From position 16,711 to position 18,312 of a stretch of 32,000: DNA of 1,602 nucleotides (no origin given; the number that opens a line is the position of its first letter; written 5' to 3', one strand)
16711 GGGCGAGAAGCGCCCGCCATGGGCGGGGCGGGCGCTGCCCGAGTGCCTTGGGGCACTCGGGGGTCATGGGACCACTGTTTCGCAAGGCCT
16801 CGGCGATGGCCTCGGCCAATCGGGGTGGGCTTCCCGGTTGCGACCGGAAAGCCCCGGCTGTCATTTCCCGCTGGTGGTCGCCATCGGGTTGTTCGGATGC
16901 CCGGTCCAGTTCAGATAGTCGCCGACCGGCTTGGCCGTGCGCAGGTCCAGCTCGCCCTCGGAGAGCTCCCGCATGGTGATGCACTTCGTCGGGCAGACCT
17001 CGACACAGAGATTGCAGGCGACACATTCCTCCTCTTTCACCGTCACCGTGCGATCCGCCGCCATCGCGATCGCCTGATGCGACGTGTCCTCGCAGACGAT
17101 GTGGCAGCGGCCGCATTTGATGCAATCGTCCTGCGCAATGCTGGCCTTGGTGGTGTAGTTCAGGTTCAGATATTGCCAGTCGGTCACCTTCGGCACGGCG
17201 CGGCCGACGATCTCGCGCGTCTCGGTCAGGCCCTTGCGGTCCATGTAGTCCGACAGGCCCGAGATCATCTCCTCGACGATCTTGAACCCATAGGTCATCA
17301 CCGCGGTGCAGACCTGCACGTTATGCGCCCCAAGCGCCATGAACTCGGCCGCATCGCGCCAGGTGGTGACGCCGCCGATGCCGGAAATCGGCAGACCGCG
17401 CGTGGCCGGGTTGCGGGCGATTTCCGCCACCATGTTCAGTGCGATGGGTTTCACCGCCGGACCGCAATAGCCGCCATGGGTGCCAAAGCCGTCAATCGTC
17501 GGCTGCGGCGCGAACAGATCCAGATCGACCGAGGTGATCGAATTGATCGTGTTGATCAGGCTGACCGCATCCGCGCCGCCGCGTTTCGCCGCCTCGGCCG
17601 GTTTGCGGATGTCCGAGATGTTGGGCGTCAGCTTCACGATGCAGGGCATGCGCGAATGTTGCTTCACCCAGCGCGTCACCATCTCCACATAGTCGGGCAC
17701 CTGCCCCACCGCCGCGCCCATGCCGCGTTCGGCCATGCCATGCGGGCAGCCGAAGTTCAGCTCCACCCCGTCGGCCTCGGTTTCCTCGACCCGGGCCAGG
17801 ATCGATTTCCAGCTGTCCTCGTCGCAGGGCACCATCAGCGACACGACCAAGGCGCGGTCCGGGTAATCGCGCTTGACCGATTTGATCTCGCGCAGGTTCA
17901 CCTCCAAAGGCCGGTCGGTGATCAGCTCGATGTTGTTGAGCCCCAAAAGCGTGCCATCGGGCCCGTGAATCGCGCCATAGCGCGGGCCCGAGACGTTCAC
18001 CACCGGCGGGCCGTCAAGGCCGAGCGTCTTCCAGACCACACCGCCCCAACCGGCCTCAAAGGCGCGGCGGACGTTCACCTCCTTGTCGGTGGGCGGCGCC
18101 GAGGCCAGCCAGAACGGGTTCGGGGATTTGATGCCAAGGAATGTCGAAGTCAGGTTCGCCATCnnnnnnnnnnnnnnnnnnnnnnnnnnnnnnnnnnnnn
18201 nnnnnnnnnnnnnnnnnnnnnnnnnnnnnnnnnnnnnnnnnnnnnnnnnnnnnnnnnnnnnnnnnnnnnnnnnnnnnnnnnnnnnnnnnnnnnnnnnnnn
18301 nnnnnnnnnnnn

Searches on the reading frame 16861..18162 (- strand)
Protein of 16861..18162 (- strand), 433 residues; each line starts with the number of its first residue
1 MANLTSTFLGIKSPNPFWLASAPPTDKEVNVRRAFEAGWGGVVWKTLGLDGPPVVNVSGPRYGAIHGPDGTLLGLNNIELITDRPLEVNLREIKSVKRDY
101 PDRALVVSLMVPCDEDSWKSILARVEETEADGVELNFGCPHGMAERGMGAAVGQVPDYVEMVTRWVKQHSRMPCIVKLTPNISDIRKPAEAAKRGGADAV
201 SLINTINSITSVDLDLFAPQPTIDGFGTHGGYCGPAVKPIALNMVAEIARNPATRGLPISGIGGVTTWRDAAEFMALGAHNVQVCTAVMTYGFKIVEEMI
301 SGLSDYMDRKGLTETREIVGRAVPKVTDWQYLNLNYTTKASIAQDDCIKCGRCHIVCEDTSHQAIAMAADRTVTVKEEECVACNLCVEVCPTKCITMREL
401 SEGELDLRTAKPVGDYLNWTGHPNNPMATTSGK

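Call 11: search_protein_families(library=ncbifam, proteins=[window:16861-18162:-])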
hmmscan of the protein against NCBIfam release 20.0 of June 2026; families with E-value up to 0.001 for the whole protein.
window:16861-18162:- (433 aa): 61 families (the best 25 are shown)
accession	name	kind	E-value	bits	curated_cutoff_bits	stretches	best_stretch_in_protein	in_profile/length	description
NF006183.0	PRK08318.1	equivalog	4.4e-213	707.7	335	1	1-429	1-420/422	NAD-dependent dihydropyrimidine dehydrogenase subunit PreA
NF005574.0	PRK07259.1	equivalog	4.3e-53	180.2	269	1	2-322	3-302/304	dihydroorotate dehydrogenase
TIGR01037.2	pyrD_sub1_fam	subfamily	1.4e-52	178.7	270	1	7-322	4-299/300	dihydroorotate dehydrogenase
NF041011.1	dihydoor_dh_Arch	equivalog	6.8e-38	130.4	330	1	103-323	86-288/289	dihydroorotate dehydrogenase PyrD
NF005741.0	PRK07565.1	subfamily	5.9e-21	74.9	303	1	114-321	113-305/335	dihydroorotate dehydrogenase-like protein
NF002702.0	PRK02506.1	equivalog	2.2e-19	69.7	301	1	86-321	78-308/313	dihydroorotate oxidase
NF003645.0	PRK05286.1-2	equivalog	1.2e-13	50.6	366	1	166-324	205-356/359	quinone-dependent dihydroorotate dehydrogenase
NF003652.0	PRK05286.2-5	equivalog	2.7e-13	49.8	267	1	129-313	173-350/353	quinone-dependent dihydroorotate dehydrogenase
NF003650.0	PRK05286.2-3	equivalog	3.7e-13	49.1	477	1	159-324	225-390/393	quinone-dependent dihydroorotate dehydrogenase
NF003651.0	PRK05286.2-4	equivalog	1.5e-12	46.9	448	1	125-321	181-374/377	quinone-dependent dihydroorotate dehydrogenase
TIGR01944.1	rnfB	subfamily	1.8e-12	47.2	68.7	1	330-412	98-177/190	RnfABCDGE type electron transport complex subunit B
TIGR01036.1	pyrD_sub2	equivalog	1.2e-11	44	200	1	158-321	197-353/356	dihydroorotate dehydrogenase (quinone)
NF003648.0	PRK05286.2-1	equivalog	4.9e-11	42.1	433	1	161-323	198-356/360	quinone-dependent dihydroorotate dehydrogenase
NF003475.0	PRK05113.1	equivalog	2e-10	40.9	203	1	336-402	104-167/190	electron transport complex subunit RsxB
NF038196.1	ferrodoxin_EFR1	subfamily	1e-09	38.8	75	1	312-399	151-233/242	EFR1 family ferrodoxin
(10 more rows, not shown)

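Call 12: find_encoding_contigs(protein=window:16861-18162:-, flank=10000, max_places=10)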
Protein window:16861-18162:- (433 aa): 24 contigs read that carry it; 6 places shown.
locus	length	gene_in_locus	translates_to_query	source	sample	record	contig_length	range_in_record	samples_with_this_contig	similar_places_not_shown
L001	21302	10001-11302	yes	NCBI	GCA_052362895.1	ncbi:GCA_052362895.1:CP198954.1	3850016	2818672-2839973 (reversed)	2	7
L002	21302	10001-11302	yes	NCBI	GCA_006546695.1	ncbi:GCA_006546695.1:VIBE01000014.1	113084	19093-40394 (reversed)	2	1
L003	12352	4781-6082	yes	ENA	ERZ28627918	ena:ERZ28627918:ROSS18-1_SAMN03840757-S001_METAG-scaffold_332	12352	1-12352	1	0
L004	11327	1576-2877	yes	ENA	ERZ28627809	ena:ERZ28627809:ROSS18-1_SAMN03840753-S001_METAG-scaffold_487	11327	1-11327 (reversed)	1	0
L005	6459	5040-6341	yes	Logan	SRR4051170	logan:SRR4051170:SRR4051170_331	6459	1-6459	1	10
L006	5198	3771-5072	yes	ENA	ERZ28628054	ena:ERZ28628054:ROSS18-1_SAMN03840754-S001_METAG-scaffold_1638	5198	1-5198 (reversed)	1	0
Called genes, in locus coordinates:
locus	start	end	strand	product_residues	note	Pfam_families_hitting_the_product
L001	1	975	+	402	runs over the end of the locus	PF00291:PALP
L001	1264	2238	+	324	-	PF00291:PALP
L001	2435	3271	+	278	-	PF00528:BPD_transp_1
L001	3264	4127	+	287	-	PF00528:BPD_transp_1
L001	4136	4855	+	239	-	PF00005:ABC_tran, PF02463:SMC_N (faint), PF13304:AAA_21 (faint)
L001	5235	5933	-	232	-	-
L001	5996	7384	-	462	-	PF07690:MFS_1, PF03209:PUCC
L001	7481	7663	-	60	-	PF00556:LHC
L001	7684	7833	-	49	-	PF00556:LHC (weak)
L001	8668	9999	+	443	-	PF14691:Fer4_20, PF01262:AlaDh_PNT_C (faint), PF01266:DAO (weak), PF07992:Pyr_redox_2, PF13450:NAD_binding_8, PF13738:Pyr_redox_3 (faint), PF00070:Pyr_redox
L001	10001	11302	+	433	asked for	PF01180:DHO_dh, PF01207:Dus (weak), PF13237:Fer4_10 (faint), PF12838:Fer4_7 (weak), PF14697:Fer4_21, PF00037:Fer4 (weak)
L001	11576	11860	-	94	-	PF01381:HTH_3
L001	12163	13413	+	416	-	PF01546:Peptidase_M20, PF07687:M20_dimer (weak)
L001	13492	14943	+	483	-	PF07969:Amidohydro_3 (weak), PF01979:Amidohydro_1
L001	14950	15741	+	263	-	PF00005:ABC_tran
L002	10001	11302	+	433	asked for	PF01180:DHO_dh, PF01207:Dus (weak), PF13237:Fer4_10 (faint), PF12838:Fer4_7 (weak), PF14697:Fer4_21, PF00037:Fer4 (weak)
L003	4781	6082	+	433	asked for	PF01180:DHO_dh, PF01207:Dus (weak), PF13237:Fer4_10 (faint), PF12838:Fer4_7 (weak), PF14697:Fer4_21, PF00037:Fer4 (weak)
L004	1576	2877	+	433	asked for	PF01180:DHO_dh, PF01207:Dus (weak), PF13237:Fer4_10 (faint), PF12838:Fer4_7 (weak), PF14697:Fer4_21, PF00037:Fer4 (weak)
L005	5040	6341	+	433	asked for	PF01180:DHO_dh, PF01207:Dus (weak), PF13237:Fer4_10 (faint), PF12838:Fer4_7 (weak), PF14697:Fer4_21, PF00037:Fer4 (weak)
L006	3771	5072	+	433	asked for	PF01180:DHO_dh, PF01207:Dus (weak), PF13237:Fer4_10 (faint), PF12838:Fer4_7 (weak), PF14697:Fer4_21, PF00037:Fer4 (weak)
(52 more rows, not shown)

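Call 45: find_homologous_proteins(query=window:16861-18162:-, max_evalue=1e-100)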
Query window:16861-18162:- (433 aa): 8000 proteins with E <= 1e-100 among 8000 candidates; the best 120 are listed.
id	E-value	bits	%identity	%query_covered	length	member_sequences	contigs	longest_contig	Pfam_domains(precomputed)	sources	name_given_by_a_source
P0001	3.2e-290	981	97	100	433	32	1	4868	PF14697.12,PF00037.33,PF01180.28,PF12838.13,PF01207.24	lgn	-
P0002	2.2e-285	965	95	100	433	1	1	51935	PF14697.12,PF12797.13,PF00037.33,PF01180.28,PF12838.13,PF13237.12,PF01207.24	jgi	-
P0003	5.7e-284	960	95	100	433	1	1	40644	PF14697.12,PF12797.13,PF00037.33,PF01180.28,PF12838.13,PF13237.12,PF01207.24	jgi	-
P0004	6.1e-284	960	95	100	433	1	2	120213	PF14697.12,PF12797.13,PF00037.33,PF01180.28,PF12838.13,PF13237.12,PF01207.24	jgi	-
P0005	4.6e-258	875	86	99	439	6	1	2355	PF14697.12,PF12797.13,PF12837.13,PF00037.33,PF01180.28,PF12838.13,PF01207.24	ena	-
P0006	2.8e-256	869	86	100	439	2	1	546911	PF14697.12,PF12797.13,PF00037.33,PF01180.28,PF12838.13,PF13237.12,PF13187.12,PF01207.24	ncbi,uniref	ncbi:NAD-dependent dihydropyrimidine dehydrogenase subunit PreA [Rhodobacter lacus]|uniref:dihydrour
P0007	1.7e-255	866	87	98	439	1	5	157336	PF14697.12,PF12797.13,PF12837.13,PF00037.33,PF01180.28,PF12838.13,PF13237.12,PF13187.12,PF01207.24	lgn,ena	-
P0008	2.4e-254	862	86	98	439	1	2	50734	PF14697.12,PF12797.13,PF00037.33,PF01180.28,PF12838.13,PF13237.12,PF13187.12,PF01207.24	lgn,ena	-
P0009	2.0e-253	859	85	98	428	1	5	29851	PF14697.12,PF12797.13,PF12837.13,PF00037.33,PF01180.28,PF12838.13,PF13237.12,PF01207.24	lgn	-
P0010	3.1e-253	859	86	99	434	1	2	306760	PF14697.12,PF12797.13,PF12837.13,PF00037.33,PF01180.28,PF12838.13,PF13237.12,PF01207.24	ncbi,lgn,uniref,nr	ncbi:NAD-dependent dihydropyrimidine dehydrogenase subunit PreA [Phaeovulum vinaykumarii]|uniref:dih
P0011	4.2e-253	858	85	98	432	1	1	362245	PF14697.12,PF12797.13,PF00037.33,PF01180.28,PF12838.13,PF13237.12,PF01207.24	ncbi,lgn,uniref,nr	ncbi:NAD-dependent dihydropyrimidine dehydrogenase subunit PreA [Pseudothioclava nitratireducens]|un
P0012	8.6e-253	857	85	98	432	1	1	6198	PF14697.12,PF12797.13,PF12837.13,PF00037.33,PF01180.28,PF12838.13,PF13237.12,PF13187.12,PF01207.24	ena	-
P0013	1.1e-252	857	85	98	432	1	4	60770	PF14697.12,PF12797.13,PF00037.33,PF01180.28,PF12838.13,PF13237.12,PF01207.24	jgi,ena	jgi:dihydropyrimidine dehydrogenase (NAD+) subunit PreA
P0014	1.2e-252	857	85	98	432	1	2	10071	PF14697.12,PF12797.13,PF00037.33,PF01180.28,PF12838.13,PF13237.12,PF01207.24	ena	-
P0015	1.7e-252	856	85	98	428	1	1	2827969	PF14697.12,PF12797.13,PF12837.13,PF00037.33,PF01180.28,PF12838.13,PF13237.12,PF13187.12,PF01207.24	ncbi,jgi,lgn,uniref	ncbi:NAD-dependent dihydropyrimidine dehydrogenase subunit PreA [Albirhodobacter sp. R86504]|jgi:dih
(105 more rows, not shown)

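Call 46: find_encoding_contigs(protein=P0004, flank=7000, max_places=2)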
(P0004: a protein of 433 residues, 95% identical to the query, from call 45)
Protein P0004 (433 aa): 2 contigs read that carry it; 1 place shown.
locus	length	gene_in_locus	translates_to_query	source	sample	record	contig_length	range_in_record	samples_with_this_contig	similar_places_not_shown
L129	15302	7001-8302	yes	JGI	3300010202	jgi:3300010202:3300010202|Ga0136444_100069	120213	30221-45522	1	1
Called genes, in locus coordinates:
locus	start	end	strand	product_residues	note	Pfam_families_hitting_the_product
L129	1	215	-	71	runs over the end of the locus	-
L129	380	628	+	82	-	PF10073:GapR_DNA-bd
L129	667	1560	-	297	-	-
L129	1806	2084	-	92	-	-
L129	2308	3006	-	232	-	-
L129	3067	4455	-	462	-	PF07690:MFS_1, PF03209:PUCC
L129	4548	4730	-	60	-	PF00556:LHC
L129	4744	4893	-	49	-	PF00556:LHC (weak)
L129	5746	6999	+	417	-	PF14691:Fer4_20, PF01262:AlaDh_PNT_C (faint), PF01266:DAO (weak), PF03486:HI0933_like (faint), PF07992:Pyr_redox_2, PF13450:NAD_binding_8, PF13738:Pyr_redox_3 (faint), PF00070:Pyr_redox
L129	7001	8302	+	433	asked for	PF01180:DHO_dh, PF01207:Dus (weak), PF12797:Fer4_2 (faint), PF13237:Fer4_10 (faint), PF12838:Fer4_7 (weak), PF14697:Fer4_21, PF00037:Fer4 (weak)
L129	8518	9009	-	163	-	PF15731:MqsA_antitoxin (weak), PF13560:HTH_31 (weak), PF01381:HTH_3 (weak)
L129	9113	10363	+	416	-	PF01546:Peptidase_M20, PF07687:M20_dimer (weak)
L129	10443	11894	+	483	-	PF07969:Amidohydro_3 (weak), PF01979:Amidohydro_1, PF07969:Amidohydro_3 (weak)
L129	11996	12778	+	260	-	PF09818:ABC_ATPase (faint), PF00005:ABC_tran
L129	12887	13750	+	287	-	PF00528:BPD_transp_1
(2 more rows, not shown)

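Call 47: find_encoding_contigs(protein=P0002, flank=7000, max_places=2)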
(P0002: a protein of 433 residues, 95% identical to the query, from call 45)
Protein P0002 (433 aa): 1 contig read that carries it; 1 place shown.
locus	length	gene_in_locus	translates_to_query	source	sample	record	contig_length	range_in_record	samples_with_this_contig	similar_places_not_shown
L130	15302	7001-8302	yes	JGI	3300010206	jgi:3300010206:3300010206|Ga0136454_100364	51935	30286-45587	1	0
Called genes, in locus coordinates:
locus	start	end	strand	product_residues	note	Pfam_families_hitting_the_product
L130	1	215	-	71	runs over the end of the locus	-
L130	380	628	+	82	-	PF10073:GapR_DNA-bd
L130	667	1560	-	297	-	-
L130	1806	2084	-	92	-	-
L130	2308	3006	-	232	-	-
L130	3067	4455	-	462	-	PF07690:MFS_1, PF03209:PUCC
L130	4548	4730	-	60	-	PF00556:LHC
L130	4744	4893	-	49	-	PF00556:LHC (weak)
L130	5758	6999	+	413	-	PF14691:Fer4_20, PF01262:AlaDh_PNT_C (faint), PF03486:HI0933_like (faint), PF07992:Pyr_redox_2, PF13450:NAD_binding_8, PF13738:Pyr_redox_3 (faint), PF00070:Pyr_redox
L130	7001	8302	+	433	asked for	PF01180:DHO_dh, PF01207:Dus (weak), PF12797:Fer4_2 (faint), PF13237:Fer4_10 (faint), PF12838:Fer4_7 (weak), PF14697:Fer4_21, PF00037:Fer4 (weak)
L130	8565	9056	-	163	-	PF15731:MqsA_antitoxin (weak), PF13560:HTH_31 (weak), PF01381:HTH_3 (weak)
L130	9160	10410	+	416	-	PF01546:Peptidase_M20, PF07687:M20_dimer (weak)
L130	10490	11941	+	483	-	PF07969:Amidohydro_3 (weak), PF01979:Amidohydro_1, PF07969:Amidohydro_3 (weak)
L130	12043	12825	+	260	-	PF09818:ABC_ATPase (faint), PF00005:ABC_tran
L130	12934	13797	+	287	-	PF00528:BPD_transp_1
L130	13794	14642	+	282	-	PF00528:BPD_transp_1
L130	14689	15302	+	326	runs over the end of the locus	PF09084:NMT1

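Call 48: find_encoding_contigs(protein=P0006, flank=4000, max_places=1)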
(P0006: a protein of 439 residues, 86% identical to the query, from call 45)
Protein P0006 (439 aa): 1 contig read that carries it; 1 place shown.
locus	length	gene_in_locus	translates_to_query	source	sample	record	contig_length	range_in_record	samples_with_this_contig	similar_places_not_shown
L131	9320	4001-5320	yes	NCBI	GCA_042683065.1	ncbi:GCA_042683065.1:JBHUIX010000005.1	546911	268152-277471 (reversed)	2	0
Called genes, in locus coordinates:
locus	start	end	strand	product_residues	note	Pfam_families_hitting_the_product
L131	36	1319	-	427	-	PF07690:MFS_1, PF03209:PUCC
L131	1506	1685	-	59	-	PF00556:LHC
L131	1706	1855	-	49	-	PF00556:LHC (weak)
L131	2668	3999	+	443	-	PF14691:Fer4_20, PF01262:AlaDh_PNT_C (faint), PF01946:Thi4 (faint), PF00890:FAD_binding_2 (faint), PF01266:DAO (weak), PF07992:Pyr_redox_2, PF13450:NAD_binding_8, PF00070:Pyr_redox, +3 more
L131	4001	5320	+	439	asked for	PF01180:DHO_dh, PF01207:Dus (weak), PF12797:Fer4_2 (faint), PF13187:Fer4_9 (weak), PF13237:Fer4_10 (faint), PF14697:Fer4_21, PF12838:Fer4_7 (weak), PF00037:Fer4 (weak)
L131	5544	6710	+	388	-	PF07690:MFS_1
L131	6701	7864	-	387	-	PF01070:FMN_dh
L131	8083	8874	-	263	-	PF00290:Trp_syntA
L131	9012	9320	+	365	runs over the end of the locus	PF01926:MMR_HSR1, PF02421:FeoB_N, PF06071:YchF-GTPase_C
